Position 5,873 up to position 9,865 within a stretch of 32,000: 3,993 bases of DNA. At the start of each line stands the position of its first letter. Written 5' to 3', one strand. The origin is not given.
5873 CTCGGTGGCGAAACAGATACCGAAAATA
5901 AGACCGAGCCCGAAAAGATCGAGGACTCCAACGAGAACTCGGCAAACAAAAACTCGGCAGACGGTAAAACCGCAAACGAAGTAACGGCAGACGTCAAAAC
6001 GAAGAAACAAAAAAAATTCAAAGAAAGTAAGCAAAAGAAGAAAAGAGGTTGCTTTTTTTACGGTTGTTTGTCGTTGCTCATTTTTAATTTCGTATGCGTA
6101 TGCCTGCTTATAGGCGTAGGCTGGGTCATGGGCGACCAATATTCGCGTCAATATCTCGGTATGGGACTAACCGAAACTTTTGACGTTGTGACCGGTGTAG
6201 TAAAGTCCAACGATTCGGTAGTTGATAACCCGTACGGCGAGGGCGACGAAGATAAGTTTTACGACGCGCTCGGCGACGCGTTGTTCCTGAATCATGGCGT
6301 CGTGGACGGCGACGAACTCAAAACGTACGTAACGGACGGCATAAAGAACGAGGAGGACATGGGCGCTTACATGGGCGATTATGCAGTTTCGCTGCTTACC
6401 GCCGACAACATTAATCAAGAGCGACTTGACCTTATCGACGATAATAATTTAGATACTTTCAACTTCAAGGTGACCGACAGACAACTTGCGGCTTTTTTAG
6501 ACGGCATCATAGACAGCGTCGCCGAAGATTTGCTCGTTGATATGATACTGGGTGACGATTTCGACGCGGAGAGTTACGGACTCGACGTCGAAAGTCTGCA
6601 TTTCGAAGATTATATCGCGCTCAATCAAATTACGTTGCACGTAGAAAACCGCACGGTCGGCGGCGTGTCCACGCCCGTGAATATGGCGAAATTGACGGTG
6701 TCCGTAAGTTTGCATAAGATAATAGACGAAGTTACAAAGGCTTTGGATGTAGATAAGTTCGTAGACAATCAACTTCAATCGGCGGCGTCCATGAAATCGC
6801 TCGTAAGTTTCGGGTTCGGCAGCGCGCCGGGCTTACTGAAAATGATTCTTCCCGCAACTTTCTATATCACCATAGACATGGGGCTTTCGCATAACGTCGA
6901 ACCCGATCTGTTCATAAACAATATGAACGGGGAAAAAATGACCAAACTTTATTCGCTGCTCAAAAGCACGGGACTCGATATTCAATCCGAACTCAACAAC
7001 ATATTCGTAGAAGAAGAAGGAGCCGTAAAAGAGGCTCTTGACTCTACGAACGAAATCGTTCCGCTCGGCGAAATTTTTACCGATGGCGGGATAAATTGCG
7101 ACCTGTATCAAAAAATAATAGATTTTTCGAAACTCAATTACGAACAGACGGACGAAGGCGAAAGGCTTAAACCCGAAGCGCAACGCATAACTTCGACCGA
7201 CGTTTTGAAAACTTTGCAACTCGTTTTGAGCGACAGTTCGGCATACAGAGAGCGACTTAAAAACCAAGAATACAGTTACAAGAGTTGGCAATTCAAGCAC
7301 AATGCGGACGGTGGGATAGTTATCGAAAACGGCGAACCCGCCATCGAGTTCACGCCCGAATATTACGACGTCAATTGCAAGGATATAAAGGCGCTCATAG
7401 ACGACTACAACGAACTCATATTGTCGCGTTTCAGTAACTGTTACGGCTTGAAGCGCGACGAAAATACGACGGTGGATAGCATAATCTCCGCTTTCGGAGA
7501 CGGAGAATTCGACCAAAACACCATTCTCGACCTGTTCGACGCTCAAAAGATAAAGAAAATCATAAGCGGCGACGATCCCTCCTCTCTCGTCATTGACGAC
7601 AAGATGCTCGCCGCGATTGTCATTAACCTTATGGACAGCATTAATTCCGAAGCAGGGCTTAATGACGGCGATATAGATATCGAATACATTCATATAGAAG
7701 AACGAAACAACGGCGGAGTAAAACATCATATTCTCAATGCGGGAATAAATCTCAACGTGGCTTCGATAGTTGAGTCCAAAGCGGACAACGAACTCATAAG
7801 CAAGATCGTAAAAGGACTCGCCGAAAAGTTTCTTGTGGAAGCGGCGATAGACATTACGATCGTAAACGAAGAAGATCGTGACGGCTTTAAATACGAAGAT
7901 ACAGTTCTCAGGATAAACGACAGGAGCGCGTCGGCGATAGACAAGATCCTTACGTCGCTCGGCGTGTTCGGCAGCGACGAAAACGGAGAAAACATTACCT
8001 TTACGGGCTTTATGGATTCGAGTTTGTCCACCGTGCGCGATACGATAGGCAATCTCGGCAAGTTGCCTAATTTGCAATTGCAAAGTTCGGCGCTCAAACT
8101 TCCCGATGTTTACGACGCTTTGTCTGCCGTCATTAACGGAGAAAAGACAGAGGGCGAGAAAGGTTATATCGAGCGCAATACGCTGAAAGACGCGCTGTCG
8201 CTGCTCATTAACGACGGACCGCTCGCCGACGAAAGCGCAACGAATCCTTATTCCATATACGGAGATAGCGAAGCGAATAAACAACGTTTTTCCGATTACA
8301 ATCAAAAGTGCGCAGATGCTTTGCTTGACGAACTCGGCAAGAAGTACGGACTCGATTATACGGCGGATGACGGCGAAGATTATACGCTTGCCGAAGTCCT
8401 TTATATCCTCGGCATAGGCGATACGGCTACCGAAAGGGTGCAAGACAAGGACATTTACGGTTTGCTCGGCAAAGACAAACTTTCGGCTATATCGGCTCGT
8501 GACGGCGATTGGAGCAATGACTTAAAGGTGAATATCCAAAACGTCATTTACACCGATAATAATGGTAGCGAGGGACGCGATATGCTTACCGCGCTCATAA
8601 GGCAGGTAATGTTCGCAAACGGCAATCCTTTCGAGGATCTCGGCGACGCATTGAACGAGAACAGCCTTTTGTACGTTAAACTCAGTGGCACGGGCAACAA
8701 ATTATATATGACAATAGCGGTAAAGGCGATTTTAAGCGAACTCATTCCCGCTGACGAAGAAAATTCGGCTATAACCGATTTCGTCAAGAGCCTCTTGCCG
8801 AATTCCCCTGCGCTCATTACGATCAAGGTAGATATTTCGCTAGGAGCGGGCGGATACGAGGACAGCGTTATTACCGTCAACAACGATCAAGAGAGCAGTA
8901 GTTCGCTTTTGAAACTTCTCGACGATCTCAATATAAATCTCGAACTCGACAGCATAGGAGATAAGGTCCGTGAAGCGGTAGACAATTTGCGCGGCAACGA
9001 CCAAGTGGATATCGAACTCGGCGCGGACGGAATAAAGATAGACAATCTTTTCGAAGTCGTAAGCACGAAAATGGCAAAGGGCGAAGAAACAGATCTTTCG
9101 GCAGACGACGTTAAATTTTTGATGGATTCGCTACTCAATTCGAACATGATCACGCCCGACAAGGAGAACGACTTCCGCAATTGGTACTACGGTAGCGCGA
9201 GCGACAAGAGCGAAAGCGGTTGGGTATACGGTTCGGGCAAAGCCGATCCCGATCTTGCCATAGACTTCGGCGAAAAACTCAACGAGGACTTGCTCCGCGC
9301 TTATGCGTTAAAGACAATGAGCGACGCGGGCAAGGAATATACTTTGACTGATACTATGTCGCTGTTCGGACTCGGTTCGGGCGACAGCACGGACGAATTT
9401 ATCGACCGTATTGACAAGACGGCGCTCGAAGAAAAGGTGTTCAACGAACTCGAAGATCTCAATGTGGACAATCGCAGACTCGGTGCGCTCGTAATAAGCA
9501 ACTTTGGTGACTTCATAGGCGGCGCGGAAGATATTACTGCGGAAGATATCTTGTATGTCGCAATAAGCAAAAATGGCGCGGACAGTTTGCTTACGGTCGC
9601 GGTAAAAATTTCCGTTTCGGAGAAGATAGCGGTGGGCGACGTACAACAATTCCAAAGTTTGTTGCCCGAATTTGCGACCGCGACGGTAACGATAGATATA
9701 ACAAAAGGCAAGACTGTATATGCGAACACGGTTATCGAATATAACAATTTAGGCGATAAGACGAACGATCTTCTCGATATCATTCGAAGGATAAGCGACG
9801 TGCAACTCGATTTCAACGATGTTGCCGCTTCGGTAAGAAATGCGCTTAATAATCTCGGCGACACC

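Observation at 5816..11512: Orphan 1,898-aa single-pass, strongly acidic giant protein transcribed as its own unit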

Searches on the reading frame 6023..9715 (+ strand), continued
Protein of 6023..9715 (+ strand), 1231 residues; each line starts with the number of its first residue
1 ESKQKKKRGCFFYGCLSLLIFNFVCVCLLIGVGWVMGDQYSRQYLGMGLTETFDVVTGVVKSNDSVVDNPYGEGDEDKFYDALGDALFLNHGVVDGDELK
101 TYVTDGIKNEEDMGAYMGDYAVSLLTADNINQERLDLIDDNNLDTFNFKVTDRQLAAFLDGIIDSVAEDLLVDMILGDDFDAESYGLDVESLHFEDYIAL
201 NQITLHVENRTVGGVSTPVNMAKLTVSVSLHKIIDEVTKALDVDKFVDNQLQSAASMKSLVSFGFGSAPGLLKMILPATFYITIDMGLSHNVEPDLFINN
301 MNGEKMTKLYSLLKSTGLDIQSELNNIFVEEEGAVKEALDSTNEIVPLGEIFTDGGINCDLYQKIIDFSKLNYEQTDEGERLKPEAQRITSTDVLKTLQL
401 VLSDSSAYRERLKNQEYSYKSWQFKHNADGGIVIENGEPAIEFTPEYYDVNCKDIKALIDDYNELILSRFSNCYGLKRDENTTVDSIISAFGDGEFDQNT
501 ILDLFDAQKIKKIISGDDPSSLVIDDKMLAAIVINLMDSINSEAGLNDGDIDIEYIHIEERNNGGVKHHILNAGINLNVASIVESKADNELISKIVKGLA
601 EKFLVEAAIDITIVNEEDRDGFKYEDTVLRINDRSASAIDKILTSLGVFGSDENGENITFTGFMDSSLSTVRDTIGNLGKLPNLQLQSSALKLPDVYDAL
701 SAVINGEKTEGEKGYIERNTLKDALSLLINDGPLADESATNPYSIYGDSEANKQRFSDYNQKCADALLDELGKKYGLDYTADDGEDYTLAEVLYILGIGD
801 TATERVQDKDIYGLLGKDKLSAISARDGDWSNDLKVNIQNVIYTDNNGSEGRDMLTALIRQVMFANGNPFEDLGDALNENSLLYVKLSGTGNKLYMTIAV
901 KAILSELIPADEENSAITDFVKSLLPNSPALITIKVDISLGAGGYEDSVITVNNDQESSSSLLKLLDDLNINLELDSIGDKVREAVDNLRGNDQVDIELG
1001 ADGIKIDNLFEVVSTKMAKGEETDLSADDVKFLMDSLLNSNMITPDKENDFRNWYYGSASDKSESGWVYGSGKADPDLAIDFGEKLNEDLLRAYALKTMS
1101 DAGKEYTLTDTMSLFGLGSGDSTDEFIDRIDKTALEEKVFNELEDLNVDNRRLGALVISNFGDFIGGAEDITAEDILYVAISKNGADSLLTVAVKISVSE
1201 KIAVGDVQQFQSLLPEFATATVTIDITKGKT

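Call 95: find_encoding_contigs(protein=P0009, flank=7000, max_places=1)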
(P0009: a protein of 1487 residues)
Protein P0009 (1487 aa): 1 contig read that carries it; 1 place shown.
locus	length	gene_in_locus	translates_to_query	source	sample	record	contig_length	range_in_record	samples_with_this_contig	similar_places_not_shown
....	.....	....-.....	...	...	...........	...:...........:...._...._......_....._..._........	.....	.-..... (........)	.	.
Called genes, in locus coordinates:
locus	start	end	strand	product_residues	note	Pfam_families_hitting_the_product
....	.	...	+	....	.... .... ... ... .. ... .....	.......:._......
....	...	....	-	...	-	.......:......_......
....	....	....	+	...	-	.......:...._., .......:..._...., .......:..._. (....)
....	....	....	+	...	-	-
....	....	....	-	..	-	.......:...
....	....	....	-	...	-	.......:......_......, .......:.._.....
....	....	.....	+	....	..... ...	-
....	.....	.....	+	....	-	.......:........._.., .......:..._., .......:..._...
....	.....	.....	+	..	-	?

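Call 98: find_homologous_proteins(query=P0020, max_evalue=0.00001)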
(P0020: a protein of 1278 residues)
Query P0020 (1278 aa): 84 proteins with E <= 0.00001 among 8000 candidates.
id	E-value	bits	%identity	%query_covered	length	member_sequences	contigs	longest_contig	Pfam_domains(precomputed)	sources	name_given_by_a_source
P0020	0.0e+0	2853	100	100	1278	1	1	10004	-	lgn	-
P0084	2.5e-296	1005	43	98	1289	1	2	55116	-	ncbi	-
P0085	1.1e-288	979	42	100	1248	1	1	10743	-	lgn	-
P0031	1.4e-276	939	42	100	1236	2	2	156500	-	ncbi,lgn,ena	-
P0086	7.2e-267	907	40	100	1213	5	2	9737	-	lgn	-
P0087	5.5e-261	887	41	99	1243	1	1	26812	-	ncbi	-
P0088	4.4e-260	884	39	98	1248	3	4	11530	-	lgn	-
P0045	5.7e-260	884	41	98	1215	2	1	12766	-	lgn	-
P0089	9.4e-260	883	41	100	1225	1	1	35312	-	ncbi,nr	ncbi:MAG: hypothetical protein NC184_06185 [Roseburia sp.]|nr:hypothetical protein [Roseburia sp.]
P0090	1.5e-257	876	40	100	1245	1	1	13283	-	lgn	-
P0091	1.3e-256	873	40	100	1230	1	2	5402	-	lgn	-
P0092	2.2e-252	859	40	99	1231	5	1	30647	-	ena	-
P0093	4.2e-252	858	40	100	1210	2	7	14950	-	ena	-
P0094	2.7e-251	855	39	98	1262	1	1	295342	-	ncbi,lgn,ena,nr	ncbi:MAG: hypothetical protein J1G38_04660 [Clostridiales bacterium]|nr:hypothetical protein [Clostr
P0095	7.3e-251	854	40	100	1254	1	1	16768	-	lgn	-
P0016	1.9e-122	429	28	94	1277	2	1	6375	-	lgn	-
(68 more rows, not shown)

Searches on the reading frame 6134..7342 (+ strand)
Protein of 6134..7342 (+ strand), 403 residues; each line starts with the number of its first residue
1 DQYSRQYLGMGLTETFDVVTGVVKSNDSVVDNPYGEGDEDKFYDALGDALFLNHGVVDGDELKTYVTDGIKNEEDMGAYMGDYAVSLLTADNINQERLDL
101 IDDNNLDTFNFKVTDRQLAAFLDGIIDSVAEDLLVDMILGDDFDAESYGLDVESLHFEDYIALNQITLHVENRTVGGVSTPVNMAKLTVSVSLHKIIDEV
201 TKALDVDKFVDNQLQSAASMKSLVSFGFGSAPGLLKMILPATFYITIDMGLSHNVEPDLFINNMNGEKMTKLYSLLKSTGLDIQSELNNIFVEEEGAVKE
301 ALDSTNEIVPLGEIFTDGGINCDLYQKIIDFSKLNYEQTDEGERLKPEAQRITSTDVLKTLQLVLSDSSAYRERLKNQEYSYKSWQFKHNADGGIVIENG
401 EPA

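Call 63: search_protein_families(library=pfam, proteins=[window:6134-7342:+], max_evalue=10)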
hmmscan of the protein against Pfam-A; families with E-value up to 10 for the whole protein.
window:6134-7342:+ (403 aa): 0 families

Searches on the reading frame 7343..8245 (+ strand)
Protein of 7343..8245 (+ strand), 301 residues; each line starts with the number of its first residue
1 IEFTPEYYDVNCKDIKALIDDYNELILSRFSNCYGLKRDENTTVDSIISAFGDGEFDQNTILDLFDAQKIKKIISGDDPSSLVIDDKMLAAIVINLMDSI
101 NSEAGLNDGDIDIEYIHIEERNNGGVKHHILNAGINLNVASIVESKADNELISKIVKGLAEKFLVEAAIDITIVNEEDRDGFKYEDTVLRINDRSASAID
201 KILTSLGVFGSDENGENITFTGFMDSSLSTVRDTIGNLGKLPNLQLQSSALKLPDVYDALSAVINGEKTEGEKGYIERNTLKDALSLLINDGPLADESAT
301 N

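Call 63: search_protein_families(library=pfam, proteins=[window:7343-8245:+], max_evalue=10)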
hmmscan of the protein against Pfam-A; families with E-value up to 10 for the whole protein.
window:7343-8245:+ (301 aa): 1 family
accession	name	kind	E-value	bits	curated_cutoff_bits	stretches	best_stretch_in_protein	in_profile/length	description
PF17063.10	PSMalpha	-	0.76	10.4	23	1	153-164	8-19/21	Phenol-soluble modulin alpha peptide family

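Call 64: predict_structure(alignment_id=A8)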
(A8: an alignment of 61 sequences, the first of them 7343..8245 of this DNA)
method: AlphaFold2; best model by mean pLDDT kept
length: 301 residues; sequences in the alignment: 61
mean_pLDDT: 88.1   pTM: 0.83
mean pLDDT of the five models: 88.1, 88.1, 83.7, 82.7, 82.3
residues with pLDDT >= 90: 178; 70-90: 99; 50-70: 18; < 50: 6
segments of 3 or more residues with pLDDT < 50: 1-4
pLDDT, mean of each block of 10 residues (from residue 1): 52 84 95 94 90 75 90 86 93 90 90 94 96 95 87 87 95 90 95 91 90 94 93 89 91 92 89 93 88 60 44
secondary structure, 60 per line:
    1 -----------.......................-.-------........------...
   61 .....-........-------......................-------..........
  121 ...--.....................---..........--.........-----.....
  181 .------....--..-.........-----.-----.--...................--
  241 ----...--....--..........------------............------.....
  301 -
elements in order: H12-34 H44-51 H58-64 H67-74 E82-85 H86-103 E111-123 E126-138 H139-146 H150-159 E162-170 H176-181 E188-191 H197-205 H220-238 E245-247 E250-253 H256-265 H278-289 H296-300

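Call 70: fold_search(model_id=the predicted structure, library=pdb)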
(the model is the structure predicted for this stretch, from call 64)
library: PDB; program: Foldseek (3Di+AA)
matches with E <= 10: 464; with E <= 0.001: 0
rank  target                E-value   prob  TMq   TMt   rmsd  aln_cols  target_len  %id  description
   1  1uw5_D                4.0e-01  0.38  0.19  0.20  10.2       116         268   14  Structure of PITP-alpha complexed to phosphatidylinositol (released 2004-03-04)
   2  8e4g_u                5.3e-01  0.04  0.14  0.10  29.5       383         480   11  Remodeling of the bacteriophage T7 during initial infection (released 2023-09-27)
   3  6baq_H                5.6e-01  0.06  0.14  0.18  15.2       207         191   16  Mus musculus BPIFA1 (released 2018-05-09)
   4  6baq_D                5.6e-01  0.05  0.14  0.18  16.0       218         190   15  Mus musculus BPIFA1 (released 2018-05-09)
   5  8k4m                  6.3e-01  0.08  0.10  0.20  13.8       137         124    9  Anti CRISPR protein, AcrIIA13b (released 2024-07-24)
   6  1rn7                  6.6e-01  0.23  0.18  0.37   8.8       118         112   11  Structure of human cystatin D (released 2004-05-18)
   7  6yfj_AA               6.6e-01  0.08  0.10  0.22  18.9       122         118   11  Virus-like particle of bacteriophage ESE001 (released 2020-09-02)
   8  8e4g_r                7.0e-01  0.03  0.15  0.10  29.5       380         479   12  Remodeling of the bacteriophage T7 during initial infection (released 2023-09-27)
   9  8emh_B                7.4e-01  0.03  0.10  0.06  20.5       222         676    9  CryoEM characterization of a unique AAA+ BrxL phage restriction factor (released 2023-02-01)
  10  7pb8_P                8.3e-01  0.15  0.18  0.22   6.8       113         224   12  Crystal structure of the CENP-OPQUR complex (released 2022-04-27)
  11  6iqt_D                8.3e-01  0.11  0.15  0.29  17.5       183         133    9  Crystal Structure of CagV, a VirB8 homolog of T4SS from Helicobacter pylori Strain 26695 (released 2019-11-13)
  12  5elu_A                8.7e-01  0.16  0.16  0.38   7.8       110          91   10  Isoform-specific inhibition of SUMO-dependent protein-protein interactions (released 2016-11-16)
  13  6xyw_Bd               8.7e-01  0.03  0.12  0.15  21.1       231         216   11  Structure of the plant mitochondrial ribosome (released 2020-04-15)
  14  1uw5_A                9.2e-01  0.20  0.18  0.19  10.3       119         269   12  Structure of PITP-alpha complexed to phosphatidylinositol (released 2004-03-04)
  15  4kgo_A                9.2e-01  0.05  0.14  0.18  12.8       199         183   10  Crystal Structure of double Leucine to Methionine mutant human splunc1 lacking the secretion signal sequence (released 2013-09-25)
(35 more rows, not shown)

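Call 88: fold_search(model_id=the predicted structure, library=viral)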
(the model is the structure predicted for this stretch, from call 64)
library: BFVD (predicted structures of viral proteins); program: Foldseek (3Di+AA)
matches with E <= 10: 807; with E <= 0.001: 0
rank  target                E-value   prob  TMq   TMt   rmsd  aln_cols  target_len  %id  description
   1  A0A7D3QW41            3.0e-02  0.25  0.19  0.22  16.1       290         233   10  Uncharacterized protein [Fadolivirus FV1/VV64]
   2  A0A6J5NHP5            8.0e-02  0.57  0.17  0.36   7.6       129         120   12  Uncharacterized protein [uncultured Caudovirales phage]
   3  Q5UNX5                1.0e-01  0.51  0.16  0.21   9.7       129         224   15  Uncharacterized protein L725 [Acanthamoeba polyphaga mimivirus]
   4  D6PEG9                1.2e-01  0.15  0.19  0.18  20.3       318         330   10  (no name in the UniProt tables at hand)
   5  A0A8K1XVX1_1          1.3e-01  0.06  0.12  0.06  23.4       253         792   11  RNA-dependent RNA polymerase [Hangzhou nora-like virus 2]
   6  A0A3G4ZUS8            1.5e-01  0.07  0.12  0.10  24.0       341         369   10  Uncharacterized protein [Edafosvirus sp.]
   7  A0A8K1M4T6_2          1.5e-01  0.03  0.09  0.04  23.6       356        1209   12  SF3 helicase domain-containing protein [Sichuan mosquito picorna-like virus]
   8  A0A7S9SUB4            1.6e-01  0.10  0.15  0.17  21.3       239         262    8  Uncharacterized protein [Virus NIOZ-UU159]
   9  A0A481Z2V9            1.6e-01  0.07  0.11  0.10  20.8       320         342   11  Uncharacterized protein [Pithovirus LCPAC101]
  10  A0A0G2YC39            1.8e-01  0.12  0.18  0.23  20.2       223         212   14  Uncharacterized protein [Acanthamoeba polyphaga mimivirus Kroon]
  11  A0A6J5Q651            1.8e-01  0.07  0.13  0.13  21.8       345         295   11  RecT family [uncultured Caudovirales phage]
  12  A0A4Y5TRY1            1.8e-01  0.07  0.16  0.09  25.0       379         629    9  (no name in the UniProt tables at hand)
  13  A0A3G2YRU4            1.9e-01  0.30  0.18  0.35   8.2       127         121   12  Uncharacterized protein [Serratia phage vB_SmaA_3M]
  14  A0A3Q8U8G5            1.9e-01  0.21  0.24  0.31  10.6       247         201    9  Uncharacterized protein [Megavirus baoshan]
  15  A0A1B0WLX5            1.9e-01  0.12  0.15  0.11  12.2       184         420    8  (no name in the UniProt tables at hand)
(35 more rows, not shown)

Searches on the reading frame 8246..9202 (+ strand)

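Call 63: search_protein_families(library=pfam, proteins=[window:8246-9202:+], max_evalue=10)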
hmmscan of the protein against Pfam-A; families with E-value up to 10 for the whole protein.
window:8246-9202:+ (319 aa): 1 family
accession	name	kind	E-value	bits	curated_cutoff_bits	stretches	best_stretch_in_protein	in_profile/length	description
PF19110.5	DUF5797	-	0.043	14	25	1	207-256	91-141/163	Family of unknown function (DUF5797)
